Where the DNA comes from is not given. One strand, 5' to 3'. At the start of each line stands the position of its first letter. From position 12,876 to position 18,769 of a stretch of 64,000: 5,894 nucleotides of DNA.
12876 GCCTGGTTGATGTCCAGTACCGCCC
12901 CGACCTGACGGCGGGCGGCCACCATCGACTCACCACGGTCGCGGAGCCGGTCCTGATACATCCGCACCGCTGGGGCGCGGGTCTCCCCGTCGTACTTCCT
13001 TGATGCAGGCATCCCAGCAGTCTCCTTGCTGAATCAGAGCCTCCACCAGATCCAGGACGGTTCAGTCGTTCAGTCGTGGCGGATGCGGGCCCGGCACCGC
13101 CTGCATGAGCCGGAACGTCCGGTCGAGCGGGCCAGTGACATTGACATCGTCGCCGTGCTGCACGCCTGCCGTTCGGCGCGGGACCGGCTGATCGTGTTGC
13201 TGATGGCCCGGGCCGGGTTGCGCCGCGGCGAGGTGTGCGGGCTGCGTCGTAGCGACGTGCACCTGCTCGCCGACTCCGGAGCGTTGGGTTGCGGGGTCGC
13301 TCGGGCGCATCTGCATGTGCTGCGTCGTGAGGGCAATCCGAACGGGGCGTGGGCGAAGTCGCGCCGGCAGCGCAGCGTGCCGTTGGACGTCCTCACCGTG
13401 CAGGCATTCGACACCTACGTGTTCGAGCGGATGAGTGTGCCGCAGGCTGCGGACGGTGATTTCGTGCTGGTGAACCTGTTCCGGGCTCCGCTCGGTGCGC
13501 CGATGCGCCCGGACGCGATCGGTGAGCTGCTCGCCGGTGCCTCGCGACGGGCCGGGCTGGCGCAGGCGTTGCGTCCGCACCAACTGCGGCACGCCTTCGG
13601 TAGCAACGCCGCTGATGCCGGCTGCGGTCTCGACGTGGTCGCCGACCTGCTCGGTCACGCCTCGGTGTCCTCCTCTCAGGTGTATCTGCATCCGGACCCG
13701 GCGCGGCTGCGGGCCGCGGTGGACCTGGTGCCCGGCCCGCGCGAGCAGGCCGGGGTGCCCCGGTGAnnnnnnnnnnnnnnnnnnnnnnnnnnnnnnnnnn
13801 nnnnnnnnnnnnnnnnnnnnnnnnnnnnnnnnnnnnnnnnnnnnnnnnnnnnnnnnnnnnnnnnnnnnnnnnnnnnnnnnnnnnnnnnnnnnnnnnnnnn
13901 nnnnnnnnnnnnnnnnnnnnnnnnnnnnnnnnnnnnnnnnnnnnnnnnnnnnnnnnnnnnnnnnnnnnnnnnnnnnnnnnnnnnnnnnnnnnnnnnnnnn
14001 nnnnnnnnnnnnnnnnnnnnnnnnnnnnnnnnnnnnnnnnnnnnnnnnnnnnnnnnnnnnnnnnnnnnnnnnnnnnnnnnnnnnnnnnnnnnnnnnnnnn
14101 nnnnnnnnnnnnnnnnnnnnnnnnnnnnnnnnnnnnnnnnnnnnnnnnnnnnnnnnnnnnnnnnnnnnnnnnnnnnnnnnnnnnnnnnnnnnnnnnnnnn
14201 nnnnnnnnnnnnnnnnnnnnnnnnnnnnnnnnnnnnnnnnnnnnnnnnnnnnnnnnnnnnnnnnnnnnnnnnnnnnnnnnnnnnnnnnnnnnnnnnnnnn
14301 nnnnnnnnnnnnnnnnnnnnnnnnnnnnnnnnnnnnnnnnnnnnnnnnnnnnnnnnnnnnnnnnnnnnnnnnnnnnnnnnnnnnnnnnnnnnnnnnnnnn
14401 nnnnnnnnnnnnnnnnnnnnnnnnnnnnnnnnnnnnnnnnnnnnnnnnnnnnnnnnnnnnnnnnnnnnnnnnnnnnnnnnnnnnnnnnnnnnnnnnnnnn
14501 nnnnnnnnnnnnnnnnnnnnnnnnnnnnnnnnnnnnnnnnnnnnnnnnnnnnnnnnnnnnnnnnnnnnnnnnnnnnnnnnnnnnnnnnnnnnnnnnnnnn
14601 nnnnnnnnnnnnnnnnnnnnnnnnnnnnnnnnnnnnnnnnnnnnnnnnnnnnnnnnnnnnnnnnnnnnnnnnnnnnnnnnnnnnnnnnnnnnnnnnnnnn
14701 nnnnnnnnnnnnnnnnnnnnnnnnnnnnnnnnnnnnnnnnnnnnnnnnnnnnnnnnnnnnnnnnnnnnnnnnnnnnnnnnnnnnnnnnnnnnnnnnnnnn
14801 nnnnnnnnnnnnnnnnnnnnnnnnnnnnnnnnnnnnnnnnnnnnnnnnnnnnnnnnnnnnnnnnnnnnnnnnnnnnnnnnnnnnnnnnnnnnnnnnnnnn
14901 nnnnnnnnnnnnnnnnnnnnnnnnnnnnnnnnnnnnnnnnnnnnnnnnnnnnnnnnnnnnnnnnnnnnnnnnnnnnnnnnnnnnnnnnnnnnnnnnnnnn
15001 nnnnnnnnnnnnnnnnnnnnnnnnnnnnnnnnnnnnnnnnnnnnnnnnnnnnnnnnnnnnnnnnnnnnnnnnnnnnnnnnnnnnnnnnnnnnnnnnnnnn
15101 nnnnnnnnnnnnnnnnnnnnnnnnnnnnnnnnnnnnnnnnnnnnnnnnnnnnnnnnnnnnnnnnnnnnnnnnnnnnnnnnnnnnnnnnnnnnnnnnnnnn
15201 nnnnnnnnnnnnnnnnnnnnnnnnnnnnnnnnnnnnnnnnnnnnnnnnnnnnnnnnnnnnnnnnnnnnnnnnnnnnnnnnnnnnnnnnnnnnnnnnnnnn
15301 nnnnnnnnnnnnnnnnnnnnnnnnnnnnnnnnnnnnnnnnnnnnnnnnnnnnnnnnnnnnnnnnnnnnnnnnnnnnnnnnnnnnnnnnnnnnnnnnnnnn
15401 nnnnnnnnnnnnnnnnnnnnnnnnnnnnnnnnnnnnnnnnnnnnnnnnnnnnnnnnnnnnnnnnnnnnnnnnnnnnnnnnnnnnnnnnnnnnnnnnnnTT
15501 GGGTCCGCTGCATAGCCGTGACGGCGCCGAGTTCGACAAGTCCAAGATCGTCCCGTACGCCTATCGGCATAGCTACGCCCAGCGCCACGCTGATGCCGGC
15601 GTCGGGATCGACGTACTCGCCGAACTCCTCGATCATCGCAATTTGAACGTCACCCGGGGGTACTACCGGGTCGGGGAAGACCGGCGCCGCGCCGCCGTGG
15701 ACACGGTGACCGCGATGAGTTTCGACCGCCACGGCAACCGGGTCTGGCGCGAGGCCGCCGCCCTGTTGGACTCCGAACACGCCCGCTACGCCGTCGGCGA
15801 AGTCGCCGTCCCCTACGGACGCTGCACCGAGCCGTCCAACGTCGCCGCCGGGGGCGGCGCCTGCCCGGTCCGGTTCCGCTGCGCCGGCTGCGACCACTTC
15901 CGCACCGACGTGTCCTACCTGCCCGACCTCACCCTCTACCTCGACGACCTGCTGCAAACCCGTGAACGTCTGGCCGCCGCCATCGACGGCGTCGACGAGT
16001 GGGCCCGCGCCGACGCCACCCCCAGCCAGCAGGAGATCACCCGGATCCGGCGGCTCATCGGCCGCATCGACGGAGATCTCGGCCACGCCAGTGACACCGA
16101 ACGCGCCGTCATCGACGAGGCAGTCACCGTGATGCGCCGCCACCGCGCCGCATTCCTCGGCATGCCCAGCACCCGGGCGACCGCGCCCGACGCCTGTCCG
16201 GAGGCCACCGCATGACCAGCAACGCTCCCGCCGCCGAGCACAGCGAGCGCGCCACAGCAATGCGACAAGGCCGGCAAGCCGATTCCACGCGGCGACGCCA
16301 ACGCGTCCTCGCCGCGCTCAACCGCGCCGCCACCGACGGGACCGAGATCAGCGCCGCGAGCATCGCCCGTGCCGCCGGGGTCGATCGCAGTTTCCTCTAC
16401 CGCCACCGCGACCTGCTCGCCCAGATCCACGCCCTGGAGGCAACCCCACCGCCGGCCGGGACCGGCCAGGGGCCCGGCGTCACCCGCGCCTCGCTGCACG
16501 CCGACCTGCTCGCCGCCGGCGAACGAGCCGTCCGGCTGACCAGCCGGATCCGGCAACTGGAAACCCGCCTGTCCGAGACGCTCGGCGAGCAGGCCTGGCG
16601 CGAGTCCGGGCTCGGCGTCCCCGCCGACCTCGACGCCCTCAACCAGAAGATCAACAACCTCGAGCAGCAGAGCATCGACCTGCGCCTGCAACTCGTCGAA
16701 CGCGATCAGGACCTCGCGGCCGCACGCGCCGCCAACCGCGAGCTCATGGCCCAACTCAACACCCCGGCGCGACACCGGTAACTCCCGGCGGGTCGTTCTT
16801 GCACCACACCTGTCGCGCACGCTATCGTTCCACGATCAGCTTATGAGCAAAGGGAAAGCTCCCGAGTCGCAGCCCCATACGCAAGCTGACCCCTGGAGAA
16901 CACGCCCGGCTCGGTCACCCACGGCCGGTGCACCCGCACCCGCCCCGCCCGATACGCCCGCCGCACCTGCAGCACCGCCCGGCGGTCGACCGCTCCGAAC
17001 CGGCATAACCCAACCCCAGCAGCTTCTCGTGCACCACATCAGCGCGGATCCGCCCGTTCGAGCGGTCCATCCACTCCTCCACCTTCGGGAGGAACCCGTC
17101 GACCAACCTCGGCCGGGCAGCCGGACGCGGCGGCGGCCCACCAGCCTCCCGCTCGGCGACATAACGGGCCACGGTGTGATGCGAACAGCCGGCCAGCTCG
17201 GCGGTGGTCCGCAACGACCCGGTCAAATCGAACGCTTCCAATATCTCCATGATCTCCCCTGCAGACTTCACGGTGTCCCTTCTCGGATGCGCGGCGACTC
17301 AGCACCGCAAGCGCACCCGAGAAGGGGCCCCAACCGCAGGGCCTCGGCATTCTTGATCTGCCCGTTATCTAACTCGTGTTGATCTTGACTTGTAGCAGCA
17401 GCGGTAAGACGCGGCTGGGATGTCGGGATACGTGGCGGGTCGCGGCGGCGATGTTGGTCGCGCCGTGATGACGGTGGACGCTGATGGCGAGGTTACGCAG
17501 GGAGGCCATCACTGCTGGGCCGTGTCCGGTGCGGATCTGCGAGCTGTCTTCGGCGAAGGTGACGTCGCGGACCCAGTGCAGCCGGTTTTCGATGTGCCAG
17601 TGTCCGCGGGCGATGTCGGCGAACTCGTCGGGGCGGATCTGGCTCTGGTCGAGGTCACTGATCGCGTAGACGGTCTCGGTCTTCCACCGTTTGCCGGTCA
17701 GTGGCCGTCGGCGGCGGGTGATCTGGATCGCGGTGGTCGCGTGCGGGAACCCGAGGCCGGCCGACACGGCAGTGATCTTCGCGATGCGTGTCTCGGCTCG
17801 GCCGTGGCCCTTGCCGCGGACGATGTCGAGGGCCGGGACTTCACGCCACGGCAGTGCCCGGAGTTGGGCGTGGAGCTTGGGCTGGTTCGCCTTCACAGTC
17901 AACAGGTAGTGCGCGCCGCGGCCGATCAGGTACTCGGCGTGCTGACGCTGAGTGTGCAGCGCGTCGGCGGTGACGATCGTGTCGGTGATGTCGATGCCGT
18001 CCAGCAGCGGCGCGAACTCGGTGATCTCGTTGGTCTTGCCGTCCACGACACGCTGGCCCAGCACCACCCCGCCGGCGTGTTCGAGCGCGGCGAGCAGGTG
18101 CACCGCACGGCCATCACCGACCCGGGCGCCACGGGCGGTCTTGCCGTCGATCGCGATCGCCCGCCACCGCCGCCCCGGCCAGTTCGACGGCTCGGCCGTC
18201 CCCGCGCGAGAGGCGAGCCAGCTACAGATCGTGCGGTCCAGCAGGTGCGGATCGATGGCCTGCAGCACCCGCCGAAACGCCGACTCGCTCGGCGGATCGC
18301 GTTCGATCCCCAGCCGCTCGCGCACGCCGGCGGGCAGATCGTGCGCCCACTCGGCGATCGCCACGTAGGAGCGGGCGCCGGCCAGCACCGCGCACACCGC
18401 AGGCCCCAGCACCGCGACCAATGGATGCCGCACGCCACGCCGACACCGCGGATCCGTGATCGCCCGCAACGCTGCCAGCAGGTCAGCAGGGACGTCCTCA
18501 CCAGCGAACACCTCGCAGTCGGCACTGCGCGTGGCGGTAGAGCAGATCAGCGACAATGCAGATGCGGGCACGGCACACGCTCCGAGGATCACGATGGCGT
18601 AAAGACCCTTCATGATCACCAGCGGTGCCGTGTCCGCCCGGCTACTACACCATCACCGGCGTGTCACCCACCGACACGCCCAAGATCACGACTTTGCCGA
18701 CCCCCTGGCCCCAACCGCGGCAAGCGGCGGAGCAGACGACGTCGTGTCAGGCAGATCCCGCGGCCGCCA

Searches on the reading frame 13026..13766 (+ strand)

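Call 57: search_protein_families(library=pfam, proteins=[window:13026-13766:+])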
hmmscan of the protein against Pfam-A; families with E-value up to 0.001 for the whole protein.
window:13026-13766:+ (246 aa): 1 family
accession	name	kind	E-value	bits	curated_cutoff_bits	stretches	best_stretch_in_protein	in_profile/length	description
PF00589.27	Phage_integrase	-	9.3e-25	87.8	27.1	1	43-225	10-170/172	Phage integrase family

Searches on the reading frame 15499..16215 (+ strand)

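Call 57: search_protein_families(library=pfam, proteins=[window:15499-16215:+])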
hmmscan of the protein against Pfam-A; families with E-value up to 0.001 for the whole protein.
window:15499-16215:+ (238 aa): 1 family
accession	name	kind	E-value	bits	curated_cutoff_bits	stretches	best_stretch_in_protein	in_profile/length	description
PF00589.27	Phage_integrase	-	1.5e-05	25.3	27.1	1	15-58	125-168/172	Phage integrase family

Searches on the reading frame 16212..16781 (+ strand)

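Call 57: search_protein_families(library=pfam, proteins=[window:16212-16781:+])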
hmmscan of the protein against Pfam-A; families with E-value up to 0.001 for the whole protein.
window:16212-16781:+ (189 aa): 1 family
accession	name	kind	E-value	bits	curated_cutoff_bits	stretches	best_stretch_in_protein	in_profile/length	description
PF19776.5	DUF6262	-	4.9e-06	27.1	29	1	16-76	4-64/110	Family of unknown function (DUF6262)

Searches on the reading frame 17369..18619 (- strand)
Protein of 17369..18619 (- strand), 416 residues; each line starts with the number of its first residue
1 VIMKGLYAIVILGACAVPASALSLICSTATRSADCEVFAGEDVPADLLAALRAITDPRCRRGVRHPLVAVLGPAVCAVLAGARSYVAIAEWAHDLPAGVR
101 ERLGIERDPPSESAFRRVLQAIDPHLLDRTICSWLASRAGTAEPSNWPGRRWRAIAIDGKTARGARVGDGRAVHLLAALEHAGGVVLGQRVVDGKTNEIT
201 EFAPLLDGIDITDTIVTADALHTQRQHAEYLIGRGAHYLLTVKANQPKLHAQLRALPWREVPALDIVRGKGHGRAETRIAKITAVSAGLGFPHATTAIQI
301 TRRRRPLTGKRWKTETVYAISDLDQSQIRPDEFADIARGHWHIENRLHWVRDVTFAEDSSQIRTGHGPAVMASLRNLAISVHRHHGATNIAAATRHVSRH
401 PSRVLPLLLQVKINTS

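Call 57: search_protein_families(library=pfam, proteins=[window:17369-18619:-])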
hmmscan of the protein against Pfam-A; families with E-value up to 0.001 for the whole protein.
window:17369-18619:- (416 aa): 2 families
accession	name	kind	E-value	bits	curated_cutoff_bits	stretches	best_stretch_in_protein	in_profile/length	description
PF13808.11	DDE_Tnp_1_assoc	-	1.2e-22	80.2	32.3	1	50-135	3-88/88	DDE_Tnp_1-associated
PF01609.27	DDE_Tnp_1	-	2e-19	70.6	23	1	154-379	6-198/200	Transposase DDE domain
